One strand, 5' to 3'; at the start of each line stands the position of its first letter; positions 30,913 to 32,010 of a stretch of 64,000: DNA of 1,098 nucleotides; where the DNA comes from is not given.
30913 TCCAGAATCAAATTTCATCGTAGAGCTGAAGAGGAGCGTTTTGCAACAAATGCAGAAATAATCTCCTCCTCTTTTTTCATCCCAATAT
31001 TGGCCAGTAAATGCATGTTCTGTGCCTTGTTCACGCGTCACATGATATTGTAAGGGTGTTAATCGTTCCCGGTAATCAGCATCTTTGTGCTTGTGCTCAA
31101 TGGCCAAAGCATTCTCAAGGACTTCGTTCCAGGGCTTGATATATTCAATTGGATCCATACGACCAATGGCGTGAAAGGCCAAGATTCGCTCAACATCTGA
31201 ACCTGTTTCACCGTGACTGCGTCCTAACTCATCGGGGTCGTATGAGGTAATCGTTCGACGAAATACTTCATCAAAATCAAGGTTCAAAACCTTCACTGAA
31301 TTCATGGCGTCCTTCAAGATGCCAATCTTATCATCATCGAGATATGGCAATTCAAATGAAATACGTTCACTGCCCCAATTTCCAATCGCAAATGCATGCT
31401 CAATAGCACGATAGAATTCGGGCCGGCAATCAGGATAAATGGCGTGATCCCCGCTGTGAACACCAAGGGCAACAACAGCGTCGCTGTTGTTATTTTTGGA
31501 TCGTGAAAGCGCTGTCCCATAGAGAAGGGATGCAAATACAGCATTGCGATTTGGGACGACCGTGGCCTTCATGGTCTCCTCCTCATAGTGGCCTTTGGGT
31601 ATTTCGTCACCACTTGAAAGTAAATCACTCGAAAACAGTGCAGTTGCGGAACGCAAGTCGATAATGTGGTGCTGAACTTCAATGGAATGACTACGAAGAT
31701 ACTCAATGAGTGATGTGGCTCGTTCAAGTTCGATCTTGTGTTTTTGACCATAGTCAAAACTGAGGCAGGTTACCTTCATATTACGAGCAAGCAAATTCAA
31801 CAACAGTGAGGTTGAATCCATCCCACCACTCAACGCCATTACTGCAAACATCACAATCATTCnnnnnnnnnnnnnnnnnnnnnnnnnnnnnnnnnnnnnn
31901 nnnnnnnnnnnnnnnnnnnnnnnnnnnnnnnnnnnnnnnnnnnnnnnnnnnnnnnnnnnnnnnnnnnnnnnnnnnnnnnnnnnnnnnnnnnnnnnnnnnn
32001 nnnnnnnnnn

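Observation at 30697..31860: QueC domain without its zinc site fused to a complete MsrB domain inside the preQ0 operon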

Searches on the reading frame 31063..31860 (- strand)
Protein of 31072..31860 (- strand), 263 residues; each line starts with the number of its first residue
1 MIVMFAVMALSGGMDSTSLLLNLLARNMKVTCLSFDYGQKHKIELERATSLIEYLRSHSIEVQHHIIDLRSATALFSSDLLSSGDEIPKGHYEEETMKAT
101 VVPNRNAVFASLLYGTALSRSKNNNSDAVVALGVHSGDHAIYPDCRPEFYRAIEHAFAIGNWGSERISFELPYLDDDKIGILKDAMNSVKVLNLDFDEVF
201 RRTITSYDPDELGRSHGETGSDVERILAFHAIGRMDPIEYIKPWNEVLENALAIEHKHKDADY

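Call 6: search_solved_structures(query=window:31072-31860:-, max_evalue=0.01, show_alignments=4)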
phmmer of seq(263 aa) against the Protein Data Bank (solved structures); distinct sequences matched with E-value up to 0.01: 3.
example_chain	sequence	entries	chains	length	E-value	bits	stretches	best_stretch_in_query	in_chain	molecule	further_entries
2pg3_A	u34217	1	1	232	1.3e-18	70.4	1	6-174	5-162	Queuosine biosynthesis protein queC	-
3bl5_A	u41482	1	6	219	1.6e-11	47.2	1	6-153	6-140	Queuosine biosynthesis protein queC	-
9nto_B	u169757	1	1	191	0.0081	18.6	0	6-42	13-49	Cap9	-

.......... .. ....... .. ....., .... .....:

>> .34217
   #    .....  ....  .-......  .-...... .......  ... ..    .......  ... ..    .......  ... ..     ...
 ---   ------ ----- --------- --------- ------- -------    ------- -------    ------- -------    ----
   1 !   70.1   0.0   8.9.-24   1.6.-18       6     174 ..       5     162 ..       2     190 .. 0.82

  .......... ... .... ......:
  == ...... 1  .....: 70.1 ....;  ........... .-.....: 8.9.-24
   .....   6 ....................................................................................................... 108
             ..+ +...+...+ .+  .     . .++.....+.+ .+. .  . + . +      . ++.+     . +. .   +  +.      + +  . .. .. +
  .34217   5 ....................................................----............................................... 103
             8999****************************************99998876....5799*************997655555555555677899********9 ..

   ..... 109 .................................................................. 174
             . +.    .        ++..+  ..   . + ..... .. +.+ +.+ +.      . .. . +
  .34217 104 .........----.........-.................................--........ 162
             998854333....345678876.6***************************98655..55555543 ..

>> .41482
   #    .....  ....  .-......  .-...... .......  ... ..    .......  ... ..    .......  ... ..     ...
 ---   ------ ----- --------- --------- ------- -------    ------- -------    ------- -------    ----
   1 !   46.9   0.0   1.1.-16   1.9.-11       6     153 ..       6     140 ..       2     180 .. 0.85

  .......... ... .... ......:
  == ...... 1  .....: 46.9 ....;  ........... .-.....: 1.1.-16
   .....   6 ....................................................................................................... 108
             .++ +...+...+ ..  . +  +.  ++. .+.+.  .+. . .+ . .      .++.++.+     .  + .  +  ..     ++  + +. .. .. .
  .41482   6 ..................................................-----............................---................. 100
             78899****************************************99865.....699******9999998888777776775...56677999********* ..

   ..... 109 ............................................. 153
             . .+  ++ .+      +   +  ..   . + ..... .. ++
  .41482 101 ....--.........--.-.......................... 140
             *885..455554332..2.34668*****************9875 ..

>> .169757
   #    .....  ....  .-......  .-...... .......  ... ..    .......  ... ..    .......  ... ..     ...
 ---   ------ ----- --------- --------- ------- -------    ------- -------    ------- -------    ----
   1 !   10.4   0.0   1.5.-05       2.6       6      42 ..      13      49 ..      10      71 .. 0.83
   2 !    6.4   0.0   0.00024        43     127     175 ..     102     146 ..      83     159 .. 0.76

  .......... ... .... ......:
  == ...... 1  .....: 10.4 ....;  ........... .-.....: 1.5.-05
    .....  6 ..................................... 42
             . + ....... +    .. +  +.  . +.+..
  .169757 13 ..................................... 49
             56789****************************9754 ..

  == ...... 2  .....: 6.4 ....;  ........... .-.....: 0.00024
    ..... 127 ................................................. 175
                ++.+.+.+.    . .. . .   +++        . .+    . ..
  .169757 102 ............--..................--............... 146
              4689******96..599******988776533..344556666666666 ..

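Call 14: search_protein_representatives(protein=window:31096-31860:-)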
Query: 255 residues. Proteins with E-value up to 0.001 (for the whole library): 4098; up to 1e-10: 1505; up to 1e-30: 108. The best 150 are listed.
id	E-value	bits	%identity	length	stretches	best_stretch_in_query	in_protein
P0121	4.3e-102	356.8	62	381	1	5-255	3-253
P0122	1.5e-79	283.0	50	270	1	5-255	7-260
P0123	1.3e-77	276.6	51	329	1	6-250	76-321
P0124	1.3e-74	266.8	52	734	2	5-141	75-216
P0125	1.3e-73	263.5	49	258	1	6-254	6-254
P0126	8.7e-73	260.8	50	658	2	6-142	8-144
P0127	9.4e-73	260.7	51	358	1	5-253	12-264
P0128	8.3e-71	254.4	49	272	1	6-252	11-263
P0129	1.2e-68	247.3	49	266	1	7-252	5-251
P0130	6.1e-65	235.2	49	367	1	6-241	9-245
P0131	9.7e-63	227.9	49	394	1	6-241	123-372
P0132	3.8e-62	226.0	49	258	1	6-242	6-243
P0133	5.1e-62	225.6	52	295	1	5-242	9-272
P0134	2.7e-61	223.2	47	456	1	6-253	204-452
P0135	3.8e-61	222.7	42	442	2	5-194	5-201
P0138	2.4e-59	216.8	46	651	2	6-146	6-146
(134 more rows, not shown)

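Call 16: search_protein_families(library=pfam, proteins=[P0121, P0123, P0124, P0126, P0127, P0130, P0131, P0134, P0135, P0138], max_evalue=0.001)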
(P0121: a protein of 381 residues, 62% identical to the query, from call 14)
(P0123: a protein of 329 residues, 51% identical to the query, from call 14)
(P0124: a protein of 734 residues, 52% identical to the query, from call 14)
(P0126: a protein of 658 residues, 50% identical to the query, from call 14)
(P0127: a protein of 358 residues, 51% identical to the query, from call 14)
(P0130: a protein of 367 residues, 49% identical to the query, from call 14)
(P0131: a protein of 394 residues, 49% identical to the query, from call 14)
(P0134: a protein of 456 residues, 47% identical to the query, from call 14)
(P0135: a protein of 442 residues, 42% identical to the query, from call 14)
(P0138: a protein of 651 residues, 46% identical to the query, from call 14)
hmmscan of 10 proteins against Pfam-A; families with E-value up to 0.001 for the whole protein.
P0121 (381 aa): 2 families
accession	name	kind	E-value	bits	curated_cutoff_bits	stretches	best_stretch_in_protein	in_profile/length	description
PF01641.26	SelR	-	7.4e-48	161.8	24.9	1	265-379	1-115/116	SelR domain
PF06508.19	QueC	-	4e-41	141.3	22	1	4-230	2-209/210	Queuosine biosynthesis protein QueC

P0123 (329 aa): 1 family
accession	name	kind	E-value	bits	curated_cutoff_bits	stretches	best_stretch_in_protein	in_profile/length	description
PF06508.19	QueC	-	4e-38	131.5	22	1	77-302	3-208/210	Queuosine biosynthesis protein QueC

P0124 (734 aa): 3 families
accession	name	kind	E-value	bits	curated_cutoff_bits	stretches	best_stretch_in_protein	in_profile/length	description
PF06508.19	QueC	-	1.3e-33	116.7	22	2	77-189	3-110/210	Queuosine biosynthesis protein QueC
PF14890.11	Intein_splicing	-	8.1e-15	55.4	35.8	1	237-606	20-149/155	Intein splicing domain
PF00764.25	Arginosuc_synth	-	0.00036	21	27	1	77-138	3-60/162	Arginosuccinate synthase N-terminal HUP domain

P0126 (658 aa): 3 families
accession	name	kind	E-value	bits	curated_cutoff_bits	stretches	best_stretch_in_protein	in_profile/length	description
PF06508.19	QueC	-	5.2e-44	150.7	22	2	9-122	3-111/210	Queuosine biosynthesis protein QueC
PF14890.11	Intein_splicing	-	1.5e-15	57.7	35.8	1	152-526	5-149/155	Intein splicing domain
PF01079.26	Hint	-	2e-05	24.7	29.7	1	141-246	12-116/213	Hint module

P0127 (358 aa): 1 family
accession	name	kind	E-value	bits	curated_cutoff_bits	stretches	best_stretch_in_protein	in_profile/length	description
PF06508.19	QueC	-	7.7e-37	127.3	22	1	13-242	2-208/210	Queuosine biosynthesis protein QueC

P0130 (367 aa): 2 families
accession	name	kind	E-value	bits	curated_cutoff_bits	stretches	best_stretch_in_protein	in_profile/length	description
PF06508.19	QueC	-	1.2e-41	142.9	22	1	8-236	1-209/210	Queuosine biosynthesis protein QueC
PF01171.26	ATP_bind_3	-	0.00036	20.7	27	0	10-45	3-42/182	PP-loop family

P0131 (394 aa): 1 family
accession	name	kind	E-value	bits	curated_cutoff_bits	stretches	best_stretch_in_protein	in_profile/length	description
PF06508.19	QueC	-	4.2e-35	121.6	22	1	123-312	2-173/210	Queuosine biosynthesis protein QueC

P0134 (456 aa): 2 families
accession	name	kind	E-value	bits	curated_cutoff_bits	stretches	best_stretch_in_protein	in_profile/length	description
PF06508.19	QueC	-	6.5e-41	140.6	22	1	203-431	1-209/210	Queuosine biosynthesis protein QueC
PF01844.29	HNH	-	9.7e-07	29.3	21.4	1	143-187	1-46/47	HNH endonuclease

P0135 (442 aa): 3 families
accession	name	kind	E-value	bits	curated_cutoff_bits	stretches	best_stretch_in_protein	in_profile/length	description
PF06508.19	QueC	-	2.8e-31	109.1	22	1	6-142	2-124/210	Queuosine biosynthesis protein QueC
PF14890.11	Intein_splicing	-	1.3e-14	54.7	35.8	1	159-302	11-148/155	Intein splicing domain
PF13403.11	Hint_2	-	0.00048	21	28.4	0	144-186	2-44/147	Hint domain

P0138 (651 aa): 4 families
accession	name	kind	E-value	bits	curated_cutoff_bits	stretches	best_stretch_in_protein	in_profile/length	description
PF06508.19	QueC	-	3.8e-37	128.3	22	2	5-138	1-124/210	Queuosine biosynthesis protein QueC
PF14890.11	Intein_splicing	-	3.7e-18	66.3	35.8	1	151-518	6-148/155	Intein splicing domain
PF14528.11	LAGLIDADG_3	-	0.0001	22.9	22.5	1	418-467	6-62/82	LAGLIDADG-like domain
PF07591.16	PT-HINT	-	0.00088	20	27.7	0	147-268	2-111/137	Pretoxin HINT domain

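Call 18: find_homologous_proteins(query=P0121, max_evalue=0.00001)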
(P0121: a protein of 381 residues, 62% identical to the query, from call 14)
Query P0121 (381 aa): 7999 proteins with E <= 0.00001 among 8000 candidates; the best 120 are listed.
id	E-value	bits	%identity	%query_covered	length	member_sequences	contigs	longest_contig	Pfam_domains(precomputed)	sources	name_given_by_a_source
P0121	2.2e-259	877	100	100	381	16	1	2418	PF06508.20,PF01641.27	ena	-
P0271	8.1e-224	760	84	100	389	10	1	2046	PF06508.20,PF01641.27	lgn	-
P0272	5.3e-223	758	85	100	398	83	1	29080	PF06508.20,PF01641.27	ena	-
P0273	5.1e-222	754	84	100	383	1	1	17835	PF06508.20,PF01641.27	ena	-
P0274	4.2e-218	742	83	100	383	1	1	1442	PF06508.20,PF01641.27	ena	-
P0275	1.4e-217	740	82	100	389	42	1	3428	PF06508.20,PF01641.27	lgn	-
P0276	4.9e-215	731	83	99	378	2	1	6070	PF06508.20,PF01641.27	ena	-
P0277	1.1e-213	727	82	99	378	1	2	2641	PF06508.20,PF01641.27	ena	-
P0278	4.6e-213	725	82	99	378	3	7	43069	PF06508.20,PF01641.27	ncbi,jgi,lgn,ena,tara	tara:strand:- start:3047 stop:4183 length:1137 start_codon:yes stop_codon:yes gene_type:complete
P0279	1.1e-212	724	82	100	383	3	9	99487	PF06508.20,PF01641.27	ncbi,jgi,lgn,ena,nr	ncbi:MAG: peptide-methionine (R)-S-oxide reductase MsrB [Candidatus Poseidoniaceae archaeon]|nr:pept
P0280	3.7e-201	686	76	100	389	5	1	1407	PF06508.20,PF01641.27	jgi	jgi:7-cyano-7-deazaguanine synthase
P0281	4.4e-199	679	76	100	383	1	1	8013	PF06508.20,PF01641.27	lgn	-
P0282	1.1e-198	678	76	100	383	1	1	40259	PF06508.20,PF01641.27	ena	-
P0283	8.6e-197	671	75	100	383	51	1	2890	PF06508.20,PF01641.27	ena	-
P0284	1.2e-196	671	77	100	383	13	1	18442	PF06508.20,PF01641.27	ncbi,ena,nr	ncbi:MAG: peptide-methionine (R)-S-oxide reductase [Euryarchaeota archaeon]|nr:peptide-methionine (R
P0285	7.1e-196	668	77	100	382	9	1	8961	PF06508.20,PF01641.27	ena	-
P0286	5.2e-195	666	76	100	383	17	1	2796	PF06508.20,PF01641.27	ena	-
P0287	2.9e-194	663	76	100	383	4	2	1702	PF06508.20,PF01641.27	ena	-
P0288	2.9e-191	653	74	99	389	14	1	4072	PF06508.20,PF01641.27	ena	-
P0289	4.4e-191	653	74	99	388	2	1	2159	PF06508.20,PF01641.27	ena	-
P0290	1.3e-190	651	74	99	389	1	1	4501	PF06508.20,PF01641.27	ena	-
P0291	1.0e-189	648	74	98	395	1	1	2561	PF06508.20,PF01641.27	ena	-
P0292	7.4e-184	629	83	84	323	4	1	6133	PF06508.20,PF01641.27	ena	-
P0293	3.6e-183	627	70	100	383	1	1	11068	PF06508.20,PF01641.27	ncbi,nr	ncbi:MAG: peptide-methionine (R)-S-oxide reductase MsrB [Candidatus Poseidoniaceae archaeon]|nr:pept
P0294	1.8e-182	624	70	100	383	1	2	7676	PF06508.20,PF01641.27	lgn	-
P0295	3.0e-182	624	69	100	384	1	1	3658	PF06508.20,PF01641.27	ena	-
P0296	3.1e-182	623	70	100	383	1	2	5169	PF06508.20,PF01641.27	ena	-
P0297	3.8e-182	623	70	99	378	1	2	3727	PF06508.20,PF01641.27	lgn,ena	-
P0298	3.9e-182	623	69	99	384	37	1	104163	PF06508.20,PF01641.27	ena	-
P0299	5.1e-182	623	70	99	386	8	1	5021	PF06508.20,PF01641.27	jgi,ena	-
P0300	7.5e-182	622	70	99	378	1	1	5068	PF06508.20,PF01641.27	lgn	-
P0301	1.2e-181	622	70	100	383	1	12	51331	PF06508.20,PF01641.27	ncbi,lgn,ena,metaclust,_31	metaclust:\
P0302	1.3e-181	621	70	100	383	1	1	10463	PF06508.20,PF01641.27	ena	-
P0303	1.6e-181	621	70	100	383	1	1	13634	PF06508.20,PF01641.27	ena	-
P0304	1.9e-181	621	70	99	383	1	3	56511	PF06508.20,PF01641.27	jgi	-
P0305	2.0e-181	621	69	100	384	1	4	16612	PF06508.20,PF01641.27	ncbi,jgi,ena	-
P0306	2.5e-181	620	68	99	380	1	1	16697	PF06508.20,PF01641.27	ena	-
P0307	3.0e-181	620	69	99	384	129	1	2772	PF06508.20,PF01641.27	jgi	jgi:7-cyano-7-deazaguanine synthase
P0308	4.2e-181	620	68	99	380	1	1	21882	PF06508.20,PF01641.27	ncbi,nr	ncbi:MAG: peptide-methionine (R)-S-oxide reductase MsrB [Candidatus Poseidoniaceae archaeon]|nr:pept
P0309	4.3e-181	620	70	100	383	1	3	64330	PF06508.20,PF01641.27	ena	-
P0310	6.7e-181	619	69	100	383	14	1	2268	PF06508.20,PF01641.27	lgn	-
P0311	9.7e-181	619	70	99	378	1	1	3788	PF06508.20,PF01641.27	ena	-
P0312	9.8e-181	619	70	99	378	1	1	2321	PF06508.20,PF01641.27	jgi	jgi:7-cyano-7-deazaguanine synthase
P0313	1.3e-180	618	68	99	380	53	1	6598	PF06508.20,PF01641.27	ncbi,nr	ncbi:MAG TPA: peptide-methionine (R)-S-oxide reductase MsrB [Candidatus Poseidoniales archaeon]|nr:p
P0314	1.3e-180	618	70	99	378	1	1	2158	PF06508.20,PF01641.27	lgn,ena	-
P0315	1.4e-180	618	68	100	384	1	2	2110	PF06508.20,PF01641.27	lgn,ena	-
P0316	1.6e-180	618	68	99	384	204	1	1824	PF06508.20,PF01641.27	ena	-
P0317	1.6e-180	618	70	99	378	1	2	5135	PF06508.20,PF01641.27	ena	-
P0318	2.5e-180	617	70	99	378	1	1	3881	PF06508.20,PF01641.27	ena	-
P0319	4.7e-180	616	70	99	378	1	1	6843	PF06508.20,PF01641.27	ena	-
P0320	4.7e-180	616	70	99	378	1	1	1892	PF06508.20,PF01641.27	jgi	-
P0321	5.7e-180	616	70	100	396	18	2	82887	PF06508.20,PF01641.27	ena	-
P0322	5.9e-180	616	68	100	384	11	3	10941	PF06508.20,PF01641.27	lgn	-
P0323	6.1e-180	616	70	99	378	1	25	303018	PF06508.20,PF01641.27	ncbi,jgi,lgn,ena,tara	jgi:7-cyano-7-deazaguanine synthase|tara:strand:+ start:362 stop:1498 length:1137 start_codon:yes st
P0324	9.0e-180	615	70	99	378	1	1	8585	PF06508.20,PF01641.27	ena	-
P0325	1.0e-179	615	69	99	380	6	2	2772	PF06508.20,PF01641.27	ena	-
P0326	1.2e-179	615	68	100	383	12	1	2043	PF06508.20,PF01641.27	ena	-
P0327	1.2e-179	615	70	99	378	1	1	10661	PF06508.20,PF01641.27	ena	-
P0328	1.3e-179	615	69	99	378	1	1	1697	PF06508.20,PF01641.27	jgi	jgi:7-cyano-7-deazaguanine synthase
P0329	1.3e-179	615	68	99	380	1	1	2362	PF06508.20,PF01641.27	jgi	-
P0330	1.4e-179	615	69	99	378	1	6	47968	PF06508.20,PF01641.27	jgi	jgi:7-cyano-7-deazaguanine synthase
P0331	1.5e-179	615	69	100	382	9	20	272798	PF06508.20,PF01641.27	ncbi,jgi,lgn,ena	-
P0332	1.5e-179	615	68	99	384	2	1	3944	PF06508.20,PF01641.27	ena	-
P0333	1.6e-179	615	70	99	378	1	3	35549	PF06508.20,PF01641.27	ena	-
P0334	1.7e-179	614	70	99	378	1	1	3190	PF06508.20,PF01641.27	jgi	-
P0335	1.8e-179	614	67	100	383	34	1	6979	PF06508.20,PF01641.27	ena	-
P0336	2.3e-179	614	70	99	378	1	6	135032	PF06508.20,PF01641.27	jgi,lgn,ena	-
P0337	2.7e-179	614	68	99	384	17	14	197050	PF06508.20,PF01641.27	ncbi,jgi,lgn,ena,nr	ncbi:MAG: peptide-methionine (R)-S-oxide reductase MsrB [Candidatus Poseidoniaceae archaeon]|nr:pept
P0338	2.8e-179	614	68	99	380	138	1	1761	PF06508.20,PF01641.27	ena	-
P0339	3.5e-179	613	68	100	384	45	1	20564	PF06508.20,PF01641.27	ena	-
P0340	4.2e-179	613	68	99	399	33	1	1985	PF06508.20,PF01641.27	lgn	-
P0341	6.0e-179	613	70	99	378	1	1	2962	PF06508.20,PF01641.27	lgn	-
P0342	7.6e-179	612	69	99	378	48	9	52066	PF06508.20,PF01641.27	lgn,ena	-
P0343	8.3e-179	612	70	99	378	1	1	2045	PF06508.20,PF01641.27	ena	-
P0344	8.4e-179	612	67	100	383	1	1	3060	PF06508.20,PF01641.27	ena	-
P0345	9.7e-179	612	69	100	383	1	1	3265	PF06508.20,PF01641.27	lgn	-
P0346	1.0e-178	612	69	100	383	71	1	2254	PF06508.20,PF01641.27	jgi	-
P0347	2.6e-178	611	70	99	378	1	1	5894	PF06508.20,PF01641.27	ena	-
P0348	2.8e-178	610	68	99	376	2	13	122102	PF06508.20,PF01641.27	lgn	-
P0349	2.9e-178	610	68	99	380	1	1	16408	PF06508.20,PF01641.27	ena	-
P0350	3.0e-178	610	68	100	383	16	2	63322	PF06508.20,PF01641.27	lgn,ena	-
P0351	3.2e-178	610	68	99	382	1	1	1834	PF06508.20,PF01641.27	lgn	-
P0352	3.5e-178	610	68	99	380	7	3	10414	PF06508.20,PF01641.27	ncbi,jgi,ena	-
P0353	4.2e-178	610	68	100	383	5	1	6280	PF06508.20,PF01641.27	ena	-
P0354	4.4e-178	610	68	100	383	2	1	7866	PF06508.20,PF01641.27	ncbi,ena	-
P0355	5.6e-178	609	68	99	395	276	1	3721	PF06508.20,PF01641.27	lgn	-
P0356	6.3e-178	609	68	100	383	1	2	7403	PF06508.20,PF01641.27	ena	-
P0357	6.9e-178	609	69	100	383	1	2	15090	PF06508.20,PF01641.27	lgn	-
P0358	7.9e-178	609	67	99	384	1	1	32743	PF06508.20,PF01641.27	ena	-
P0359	8.7e-178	609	68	99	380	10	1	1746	PF06508.20,PF01641.27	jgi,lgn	-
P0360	1.1e-177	609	67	99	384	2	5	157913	PF06508.20,PF01641.27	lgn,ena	-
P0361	1.1e-177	608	67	99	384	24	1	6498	PF06508.20,PF01641.27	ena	-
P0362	1.2e-177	608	67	100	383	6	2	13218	PF06508.20,PF01641.27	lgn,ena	-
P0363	1.4e-177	608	69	100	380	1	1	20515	PF06508.20,PF01641.27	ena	-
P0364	2.1e-177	608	68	100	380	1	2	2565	PF06508.20,PF01641.27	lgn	-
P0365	2.7e-177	607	69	100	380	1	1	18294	PF06508.20,PF01641.27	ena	-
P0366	2.9e-177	607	69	100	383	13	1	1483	PF06508.20,PF01641.27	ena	-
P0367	3.0e-177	607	67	99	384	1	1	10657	PF06508.20,PF01641.27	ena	-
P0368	3.6e-177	607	69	100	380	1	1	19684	PF06508.20,PF01641.27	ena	-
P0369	3.6e-177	607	68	99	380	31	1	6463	PF06508.20,PF01641.27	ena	-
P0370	3.9e-177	607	68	98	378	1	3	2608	PF06508.20,PF01641.27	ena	-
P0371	4.2e-177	607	68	100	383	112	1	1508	PF06508.20,PF01641.27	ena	-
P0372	4.4e-177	607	67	100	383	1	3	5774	PF06508.20,PF01641.27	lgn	-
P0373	4.5e-177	606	68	100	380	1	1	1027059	PF06508.20,PF01641.27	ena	-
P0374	5.4e-177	606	68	100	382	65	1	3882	PF06508.20,PF01641.27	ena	-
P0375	8.1e-177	606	67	100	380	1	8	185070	PF06508.20,PF01641.27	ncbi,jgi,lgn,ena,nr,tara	ncbi:MAG TPA: peptide-methionine (R)-S-oxide reductase [Candidatus Poseidoniales archaeon]|nr:MAG TP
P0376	1.2e-176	605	67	100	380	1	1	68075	PF06508.20,PF01641.27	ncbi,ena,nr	ncbi:MAG TPA: peptide-methionine (R)-S-oxide reductase MsrB [Candidatus Poseidoniaceae archaeon]|nr:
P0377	1.3e-176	605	68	100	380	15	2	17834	PF06508.20,PF01641.27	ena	-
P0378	1.7e-176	605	67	100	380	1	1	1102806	PF06508.20,PF01641.27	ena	-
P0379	2.1e-176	604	66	99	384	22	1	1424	PF06508.20,PF01641.27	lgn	-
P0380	2.2e-176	604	68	100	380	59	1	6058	PF06508.20,PF01641.27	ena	-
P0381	2.9e-176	604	67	100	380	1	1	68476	PF06508.20,PF01641.27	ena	-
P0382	3.0e-176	604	67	100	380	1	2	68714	PF06508.20,PF01641.27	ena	-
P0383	3.1e-176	604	67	100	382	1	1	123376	PF06508.20,PF01641.27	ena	-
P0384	3.2e-176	604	67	100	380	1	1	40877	PF06508.20,PF01641.27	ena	-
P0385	3.5e-176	604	67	99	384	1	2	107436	PF06508.20,PF01641.27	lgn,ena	-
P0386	3.9e-176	603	68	100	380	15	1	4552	PF06508.20,PF01641.27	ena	-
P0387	4.6e-176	603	66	100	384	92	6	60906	PF06508.20,PF01641.27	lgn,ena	-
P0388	5.0e-176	603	68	100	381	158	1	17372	PF06508.20,PF01641.27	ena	-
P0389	5.4e-176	603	68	100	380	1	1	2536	PF06508.20,PF01641.27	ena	-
